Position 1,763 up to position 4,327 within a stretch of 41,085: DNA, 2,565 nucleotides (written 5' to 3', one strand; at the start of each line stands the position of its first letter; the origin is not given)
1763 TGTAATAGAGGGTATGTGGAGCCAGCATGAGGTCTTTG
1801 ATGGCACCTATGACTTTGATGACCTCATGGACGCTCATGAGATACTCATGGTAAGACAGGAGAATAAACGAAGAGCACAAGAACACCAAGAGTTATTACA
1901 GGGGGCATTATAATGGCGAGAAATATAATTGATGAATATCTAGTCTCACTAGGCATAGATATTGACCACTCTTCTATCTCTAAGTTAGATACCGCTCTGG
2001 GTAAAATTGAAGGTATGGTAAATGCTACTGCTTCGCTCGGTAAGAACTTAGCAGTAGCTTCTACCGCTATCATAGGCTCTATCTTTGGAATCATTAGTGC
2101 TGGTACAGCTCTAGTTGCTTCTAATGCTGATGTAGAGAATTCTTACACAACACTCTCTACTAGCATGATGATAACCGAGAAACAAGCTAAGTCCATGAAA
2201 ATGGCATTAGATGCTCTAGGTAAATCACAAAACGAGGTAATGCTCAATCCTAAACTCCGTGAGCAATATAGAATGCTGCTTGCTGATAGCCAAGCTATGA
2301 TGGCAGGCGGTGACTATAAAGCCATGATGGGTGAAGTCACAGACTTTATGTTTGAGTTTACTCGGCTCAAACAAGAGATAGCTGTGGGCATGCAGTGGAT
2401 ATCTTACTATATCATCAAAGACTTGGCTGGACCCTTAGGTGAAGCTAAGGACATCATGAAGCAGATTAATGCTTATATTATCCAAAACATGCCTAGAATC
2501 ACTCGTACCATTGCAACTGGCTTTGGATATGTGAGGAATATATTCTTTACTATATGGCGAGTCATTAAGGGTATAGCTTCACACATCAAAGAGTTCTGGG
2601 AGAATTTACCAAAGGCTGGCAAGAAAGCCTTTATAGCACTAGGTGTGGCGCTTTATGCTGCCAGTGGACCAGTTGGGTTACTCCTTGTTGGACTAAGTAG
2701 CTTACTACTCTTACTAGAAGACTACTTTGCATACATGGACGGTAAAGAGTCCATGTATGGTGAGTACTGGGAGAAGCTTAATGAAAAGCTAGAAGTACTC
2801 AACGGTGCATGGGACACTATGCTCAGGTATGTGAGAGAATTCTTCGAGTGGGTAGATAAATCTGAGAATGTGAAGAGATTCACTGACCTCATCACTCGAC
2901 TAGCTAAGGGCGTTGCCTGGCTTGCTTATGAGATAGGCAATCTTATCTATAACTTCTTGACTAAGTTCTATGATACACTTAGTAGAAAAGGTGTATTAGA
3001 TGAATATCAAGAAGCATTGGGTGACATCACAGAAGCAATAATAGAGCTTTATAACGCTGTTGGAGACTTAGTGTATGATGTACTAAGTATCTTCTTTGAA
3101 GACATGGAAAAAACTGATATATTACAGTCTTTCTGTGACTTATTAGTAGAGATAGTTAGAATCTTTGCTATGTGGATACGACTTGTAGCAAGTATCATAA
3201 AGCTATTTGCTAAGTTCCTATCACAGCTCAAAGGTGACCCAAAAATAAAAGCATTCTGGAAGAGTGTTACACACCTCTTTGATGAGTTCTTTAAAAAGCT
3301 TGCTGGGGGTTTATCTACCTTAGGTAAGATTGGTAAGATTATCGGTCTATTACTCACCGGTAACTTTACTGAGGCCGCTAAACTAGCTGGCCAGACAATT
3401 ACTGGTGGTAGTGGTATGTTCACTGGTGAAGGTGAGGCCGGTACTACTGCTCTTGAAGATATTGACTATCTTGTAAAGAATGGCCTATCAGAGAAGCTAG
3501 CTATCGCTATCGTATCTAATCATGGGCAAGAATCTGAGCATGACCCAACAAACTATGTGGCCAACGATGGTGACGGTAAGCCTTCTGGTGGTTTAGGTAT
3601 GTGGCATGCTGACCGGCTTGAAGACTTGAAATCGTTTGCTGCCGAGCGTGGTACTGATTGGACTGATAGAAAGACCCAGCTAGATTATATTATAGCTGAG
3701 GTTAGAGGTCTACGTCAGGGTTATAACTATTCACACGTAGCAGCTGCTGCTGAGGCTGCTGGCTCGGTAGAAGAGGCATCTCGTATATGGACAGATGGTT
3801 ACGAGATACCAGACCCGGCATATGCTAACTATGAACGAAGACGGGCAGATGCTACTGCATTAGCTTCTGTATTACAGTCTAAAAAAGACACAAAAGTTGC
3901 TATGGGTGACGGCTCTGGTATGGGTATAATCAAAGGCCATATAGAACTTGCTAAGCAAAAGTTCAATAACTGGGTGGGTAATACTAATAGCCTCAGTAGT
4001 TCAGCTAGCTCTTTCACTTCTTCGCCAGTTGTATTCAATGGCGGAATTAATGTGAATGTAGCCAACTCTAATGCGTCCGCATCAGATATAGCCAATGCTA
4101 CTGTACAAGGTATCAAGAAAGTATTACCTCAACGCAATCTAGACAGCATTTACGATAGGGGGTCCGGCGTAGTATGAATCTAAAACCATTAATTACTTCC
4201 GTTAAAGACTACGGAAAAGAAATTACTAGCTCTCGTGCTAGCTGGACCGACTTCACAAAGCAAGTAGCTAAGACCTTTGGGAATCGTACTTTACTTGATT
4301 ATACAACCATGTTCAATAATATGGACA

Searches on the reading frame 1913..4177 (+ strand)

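Call 86: search_protein_families(library=phrogs, proteins=[window:1913-4177:+], max_evalue=0.00001)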
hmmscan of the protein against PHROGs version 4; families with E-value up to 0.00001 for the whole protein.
window:1913-4177:+ (754 aa): 6 families
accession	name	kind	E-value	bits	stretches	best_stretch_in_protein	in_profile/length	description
phrog_22539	-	unknown function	3.5e-30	106.4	1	70-299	250-481/626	-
phrog_9570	-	tail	5.1e-17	63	1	517-664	484-625/689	tail length tape measure protein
phrog_8125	-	tail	2.1e-11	44.6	1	179-408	268-486/578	tail length tape measure protein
phrog_9388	-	unknown function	1.7e-09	38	1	182-314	231-360/615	-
phrog_8949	-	unknown function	1.8e-07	31.9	1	520-738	343-542/557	-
phrog_24864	-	unknown function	9.6e-06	25.2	0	478-617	89-228/729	-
